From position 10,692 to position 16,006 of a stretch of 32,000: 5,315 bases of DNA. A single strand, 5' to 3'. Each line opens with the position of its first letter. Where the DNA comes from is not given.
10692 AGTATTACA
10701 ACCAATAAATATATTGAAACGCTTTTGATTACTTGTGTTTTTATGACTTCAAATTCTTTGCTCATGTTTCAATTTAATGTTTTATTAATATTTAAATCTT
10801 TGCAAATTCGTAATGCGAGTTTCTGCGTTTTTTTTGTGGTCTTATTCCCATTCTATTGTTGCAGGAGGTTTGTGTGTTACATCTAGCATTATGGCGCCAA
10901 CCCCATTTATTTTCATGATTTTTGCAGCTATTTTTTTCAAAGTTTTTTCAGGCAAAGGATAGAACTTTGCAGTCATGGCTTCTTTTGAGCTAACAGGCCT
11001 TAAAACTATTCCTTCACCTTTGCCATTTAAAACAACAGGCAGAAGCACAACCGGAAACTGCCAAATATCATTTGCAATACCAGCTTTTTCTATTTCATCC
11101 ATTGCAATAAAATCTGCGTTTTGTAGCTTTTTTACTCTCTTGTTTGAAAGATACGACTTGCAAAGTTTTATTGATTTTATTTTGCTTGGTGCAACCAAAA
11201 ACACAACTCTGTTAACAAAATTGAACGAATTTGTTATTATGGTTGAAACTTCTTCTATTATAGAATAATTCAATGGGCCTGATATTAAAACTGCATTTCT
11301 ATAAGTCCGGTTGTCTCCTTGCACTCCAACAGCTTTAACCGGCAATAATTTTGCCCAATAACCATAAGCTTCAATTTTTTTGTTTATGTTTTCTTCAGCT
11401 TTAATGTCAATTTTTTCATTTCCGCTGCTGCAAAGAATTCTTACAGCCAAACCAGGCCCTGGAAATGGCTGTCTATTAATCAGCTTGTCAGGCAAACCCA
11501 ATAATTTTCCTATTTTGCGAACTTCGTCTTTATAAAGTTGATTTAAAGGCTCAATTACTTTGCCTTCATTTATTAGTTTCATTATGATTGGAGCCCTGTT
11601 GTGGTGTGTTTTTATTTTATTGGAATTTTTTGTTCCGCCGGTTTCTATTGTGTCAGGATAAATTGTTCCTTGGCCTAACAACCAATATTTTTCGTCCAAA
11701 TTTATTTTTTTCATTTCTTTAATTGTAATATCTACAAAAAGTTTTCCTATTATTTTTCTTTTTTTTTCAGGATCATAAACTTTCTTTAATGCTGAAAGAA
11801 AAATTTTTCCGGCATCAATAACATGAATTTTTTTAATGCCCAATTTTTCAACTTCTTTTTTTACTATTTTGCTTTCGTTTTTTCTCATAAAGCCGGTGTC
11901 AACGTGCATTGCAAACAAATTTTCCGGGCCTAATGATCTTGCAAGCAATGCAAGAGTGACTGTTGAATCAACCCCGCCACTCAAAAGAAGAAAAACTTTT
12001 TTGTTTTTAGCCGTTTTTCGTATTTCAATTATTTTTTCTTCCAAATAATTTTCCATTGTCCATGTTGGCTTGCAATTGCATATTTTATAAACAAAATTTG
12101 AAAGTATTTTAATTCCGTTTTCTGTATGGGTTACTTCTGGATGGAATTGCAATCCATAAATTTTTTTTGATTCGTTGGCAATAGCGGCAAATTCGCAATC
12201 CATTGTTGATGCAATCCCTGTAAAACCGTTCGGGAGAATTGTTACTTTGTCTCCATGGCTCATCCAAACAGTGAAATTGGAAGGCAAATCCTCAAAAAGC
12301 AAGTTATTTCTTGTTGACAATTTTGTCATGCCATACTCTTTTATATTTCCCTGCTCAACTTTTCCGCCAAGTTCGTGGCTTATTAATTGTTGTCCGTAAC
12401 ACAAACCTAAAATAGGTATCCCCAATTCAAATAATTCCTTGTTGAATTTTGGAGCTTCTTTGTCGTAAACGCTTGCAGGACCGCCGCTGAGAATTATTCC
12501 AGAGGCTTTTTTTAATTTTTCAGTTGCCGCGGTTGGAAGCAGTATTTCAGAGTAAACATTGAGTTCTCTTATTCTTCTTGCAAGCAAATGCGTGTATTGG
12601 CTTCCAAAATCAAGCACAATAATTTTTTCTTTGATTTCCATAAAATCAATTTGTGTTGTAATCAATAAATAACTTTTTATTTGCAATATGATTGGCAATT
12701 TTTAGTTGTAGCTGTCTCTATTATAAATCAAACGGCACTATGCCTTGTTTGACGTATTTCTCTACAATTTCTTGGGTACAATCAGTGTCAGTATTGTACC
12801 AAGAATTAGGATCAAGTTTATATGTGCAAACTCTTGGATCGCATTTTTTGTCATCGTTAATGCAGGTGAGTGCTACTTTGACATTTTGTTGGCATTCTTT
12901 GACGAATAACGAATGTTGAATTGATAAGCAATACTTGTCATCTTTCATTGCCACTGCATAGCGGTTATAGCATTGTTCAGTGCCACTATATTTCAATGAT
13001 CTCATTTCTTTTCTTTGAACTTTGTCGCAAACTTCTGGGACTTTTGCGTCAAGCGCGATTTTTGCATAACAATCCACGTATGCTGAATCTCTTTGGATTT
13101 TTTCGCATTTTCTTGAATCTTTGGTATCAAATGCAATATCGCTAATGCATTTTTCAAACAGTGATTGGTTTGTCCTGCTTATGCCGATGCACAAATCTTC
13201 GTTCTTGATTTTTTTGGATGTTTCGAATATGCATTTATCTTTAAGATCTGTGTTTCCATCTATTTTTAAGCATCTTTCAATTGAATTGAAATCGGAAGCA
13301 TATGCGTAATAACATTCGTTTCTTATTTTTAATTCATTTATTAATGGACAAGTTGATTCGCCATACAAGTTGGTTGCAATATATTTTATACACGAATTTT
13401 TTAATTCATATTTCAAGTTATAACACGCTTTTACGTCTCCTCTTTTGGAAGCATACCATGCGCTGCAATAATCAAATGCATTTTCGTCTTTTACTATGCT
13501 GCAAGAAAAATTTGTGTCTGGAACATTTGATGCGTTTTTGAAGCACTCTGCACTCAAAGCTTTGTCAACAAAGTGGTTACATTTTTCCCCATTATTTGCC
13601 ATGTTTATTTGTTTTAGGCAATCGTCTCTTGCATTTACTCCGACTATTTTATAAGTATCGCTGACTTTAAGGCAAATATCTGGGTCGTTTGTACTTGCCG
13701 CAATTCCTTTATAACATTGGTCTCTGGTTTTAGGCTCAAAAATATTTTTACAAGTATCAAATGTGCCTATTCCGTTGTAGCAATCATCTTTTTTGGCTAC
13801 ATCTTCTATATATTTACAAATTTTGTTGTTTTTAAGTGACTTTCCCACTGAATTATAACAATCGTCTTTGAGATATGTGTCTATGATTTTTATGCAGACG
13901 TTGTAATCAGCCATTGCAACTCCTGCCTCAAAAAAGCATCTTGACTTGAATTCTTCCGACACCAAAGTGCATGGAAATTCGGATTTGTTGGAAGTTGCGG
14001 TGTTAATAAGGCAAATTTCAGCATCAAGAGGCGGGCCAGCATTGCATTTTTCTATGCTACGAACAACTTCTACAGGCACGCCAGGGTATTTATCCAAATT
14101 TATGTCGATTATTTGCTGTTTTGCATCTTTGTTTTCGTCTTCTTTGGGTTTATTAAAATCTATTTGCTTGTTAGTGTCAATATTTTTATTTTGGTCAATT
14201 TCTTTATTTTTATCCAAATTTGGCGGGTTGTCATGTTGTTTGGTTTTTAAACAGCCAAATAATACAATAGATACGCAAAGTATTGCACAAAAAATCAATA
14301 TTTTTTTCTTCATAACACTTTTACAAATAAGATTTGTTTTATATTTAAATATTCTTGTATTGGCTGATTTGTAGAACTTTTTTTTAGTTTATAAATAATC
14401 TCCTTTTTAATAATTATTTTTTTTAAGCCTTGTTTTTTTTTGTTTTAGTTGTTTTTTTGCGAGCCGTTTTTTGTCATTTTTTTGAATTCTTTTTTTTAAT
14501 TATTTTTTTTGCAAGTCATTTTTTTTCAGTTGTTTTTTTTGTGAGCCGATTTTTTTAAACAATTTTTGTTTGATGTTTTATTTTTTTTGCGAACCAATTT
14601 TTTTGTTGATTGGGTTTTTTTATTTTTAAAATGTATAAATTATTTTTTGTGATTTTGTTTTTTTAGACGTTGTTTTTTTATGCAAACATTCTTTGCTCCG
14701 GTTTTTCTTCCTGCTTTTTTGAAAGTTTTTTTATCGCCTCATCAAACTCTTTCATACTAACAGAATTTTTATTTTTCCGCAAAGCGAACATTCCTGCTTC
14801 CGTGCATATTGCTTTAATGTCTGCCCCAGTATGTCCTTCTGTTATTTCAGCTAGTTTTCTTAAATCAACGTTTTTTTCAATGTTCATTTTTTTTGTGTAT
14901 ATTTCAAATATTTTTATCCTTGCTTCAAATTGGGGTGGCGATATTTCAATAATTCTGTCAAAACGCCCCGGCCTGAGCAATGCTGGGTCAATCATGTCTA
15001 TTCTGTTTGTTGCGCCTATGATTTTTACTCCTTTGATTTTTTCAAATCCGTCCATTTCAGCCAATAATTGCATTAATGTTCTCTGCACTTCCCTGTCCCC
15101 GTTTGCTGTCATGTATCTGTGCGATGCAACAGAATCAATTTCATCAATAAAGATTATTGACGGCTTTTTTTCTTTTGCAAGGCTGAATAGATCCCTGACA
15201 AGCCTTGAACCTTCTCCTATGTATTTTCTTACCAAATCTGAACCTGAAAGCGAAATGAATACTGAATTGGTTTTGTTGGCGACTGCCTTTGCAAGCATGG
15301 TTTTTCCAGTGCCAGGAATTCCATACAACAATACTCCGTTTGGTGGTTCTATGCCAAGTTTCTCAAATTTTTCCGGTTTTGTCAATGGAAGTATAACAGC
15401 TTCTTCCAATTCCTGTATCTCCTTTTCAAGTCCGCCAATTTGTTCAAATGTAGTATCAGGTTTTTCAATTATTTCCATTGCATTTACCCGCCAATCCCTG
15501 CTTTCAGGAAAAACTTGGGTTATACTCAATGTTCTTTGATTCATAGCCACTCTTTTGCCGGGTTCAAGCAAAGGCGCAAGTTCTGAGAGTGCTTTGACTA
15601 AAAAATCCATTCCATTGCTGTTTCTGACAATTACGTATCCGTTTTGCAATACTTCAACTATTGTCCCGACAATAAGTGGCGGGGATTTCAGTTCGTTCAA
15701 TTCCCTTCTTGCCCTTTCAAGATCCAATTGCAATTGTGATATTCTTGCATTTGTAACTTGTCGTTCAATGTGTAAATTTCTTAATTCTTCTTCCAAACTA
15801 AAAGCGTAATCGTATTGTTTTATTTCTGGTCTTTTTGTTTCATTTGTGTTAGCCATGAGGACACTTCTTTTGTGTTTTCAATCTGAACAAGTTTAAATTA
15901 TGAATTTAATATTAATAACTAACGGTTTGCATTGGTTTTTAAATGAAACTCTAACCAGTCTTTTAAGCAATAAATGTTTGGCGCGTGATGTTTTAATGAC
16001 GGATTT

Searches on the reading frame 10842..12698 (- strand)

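Call 20: search_protein_families(library=pfam, proteins=[window:10842-12698:-])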
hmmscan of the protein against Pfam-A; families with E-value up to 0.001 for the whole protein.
window:10842-12698:- (618 aa): 8 families
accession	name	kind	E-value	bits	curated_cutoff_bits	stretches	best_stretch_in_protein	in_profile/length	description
PF00117.34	GATase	-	2.2e-46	158.4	22.8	1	28-205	2-189/190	Glutamine amidotransferase class-I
PF00958.27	GMP_synt_C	-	1.8e-27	95.6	27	2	534-617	1-92/92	GMP synthase C terminal domain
PF02540.23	NAD_synthase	-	2.5e-11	43.6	21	1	224-302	10-87/242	NAD synthase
PF07722.19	Peptidase_C26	-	7.9e-07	29.5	20.5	1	87-188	99-219/219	Peptidase C26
PF06508.19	QueC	-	1.9e-05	24.7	22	1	235-297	2-61/210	Queuosine biosynthesis protein QueC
PF00733.27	Asn_synthase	-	4.1e-05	23.9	21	1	231-307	16-91/354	Asparagine synthase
PF00764.25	Arginosuc_synth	-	9.6e-05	22.9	27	1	234-301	1-66/162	Arginosuccinate synthase N-terminal HUP domain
PF01507.26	PAPS_reduct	-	0.00014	22.4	22.5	1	235-312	2-76/175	Phosphoadenosine phosphosulfate reductase domain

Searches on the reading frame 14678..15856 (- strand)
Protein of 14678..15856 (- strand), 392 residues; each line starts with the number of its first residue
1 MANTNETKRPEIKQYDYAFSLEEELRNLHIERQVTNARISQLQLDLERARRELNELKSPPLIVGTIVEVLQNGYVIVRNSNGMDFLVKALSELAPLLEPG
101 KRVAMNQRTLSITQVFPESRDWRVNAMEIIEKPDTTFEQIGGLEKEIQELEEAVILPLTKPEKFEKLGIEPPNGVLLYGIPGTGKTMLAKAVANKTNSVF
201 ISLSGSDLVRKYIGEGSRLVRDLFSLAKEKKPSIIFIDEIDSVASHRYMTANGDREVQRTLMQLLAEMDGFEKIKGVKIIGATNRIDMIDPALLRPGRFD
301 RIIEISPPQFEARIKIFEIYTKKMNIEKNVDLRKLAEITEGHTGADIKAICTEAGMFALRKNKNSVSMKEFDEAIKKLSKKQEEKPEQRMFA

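Call 20: search_protein_families(library=pfam, proteins=[window:14678-15856:-])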
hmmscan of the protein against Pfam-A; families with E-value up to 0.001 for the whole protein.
window:14678-15856:- (392 aa): 13 families
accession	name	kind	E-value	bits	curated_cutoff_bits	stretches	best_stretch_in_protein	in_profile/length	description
PF00004.35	AAA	-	2.5e-45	154.6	21.2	1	175-306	1-130/131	ATPase family associated with various cellular activities (AAA)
PF17862.7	AAA_lid_3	-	4.6e-16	58.5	27.2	1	329-373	1-45/45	AAA+ lid domain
PF23902.1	AAA_lid_PRS2_C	-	1e-09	38.9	34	1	311-380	2-72/73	PRS2 AAA+ lid C-terminal domain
PF16450.11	Prot_ATP_ID_OB_C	-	1.5e-09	38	23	1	63-117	1-56/56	Proteasomal ATPase OB C-terminal domain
PF07728.20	AAA_5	-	9.5e-07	29.3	22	1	174-294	1-136/139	AAA domain (dynein-related subfamily)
PF07724.20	AAA_2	-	5.8e-06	26.9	27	1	176-265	7-99/166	AAA domain (Cdc48 subfamily)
PF05496.18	RuvB_N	-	9.5e-06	25.9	27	1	171-289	32-145/159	Holliday junction DNA helicase RuvB P-loop domain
PF13191.12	AAA_16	-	2e-05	25.6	32.6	0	172-195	24-47/167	AAA ATPase domain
PF13173.12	AAA_14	-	8.4e-05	23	27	1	175-244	5-75/129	AAA domain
PF13401.12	AAA_22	-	0.00018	22.2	27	0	175-226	8-57/130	AAA domain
PF13207.12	AAA_17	-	0.00024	21.8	27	1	178-224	1-46/136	AAA domain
PF05673.19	DUF815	-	0.00049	19.8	23.8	1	135-240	25-116/249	Protein of unknown function (DUF815)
PF24883.2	NPHP3_N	-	0.00097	19.8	24.8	0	175-197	25-47/164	Nephrocystin 3, N-terminal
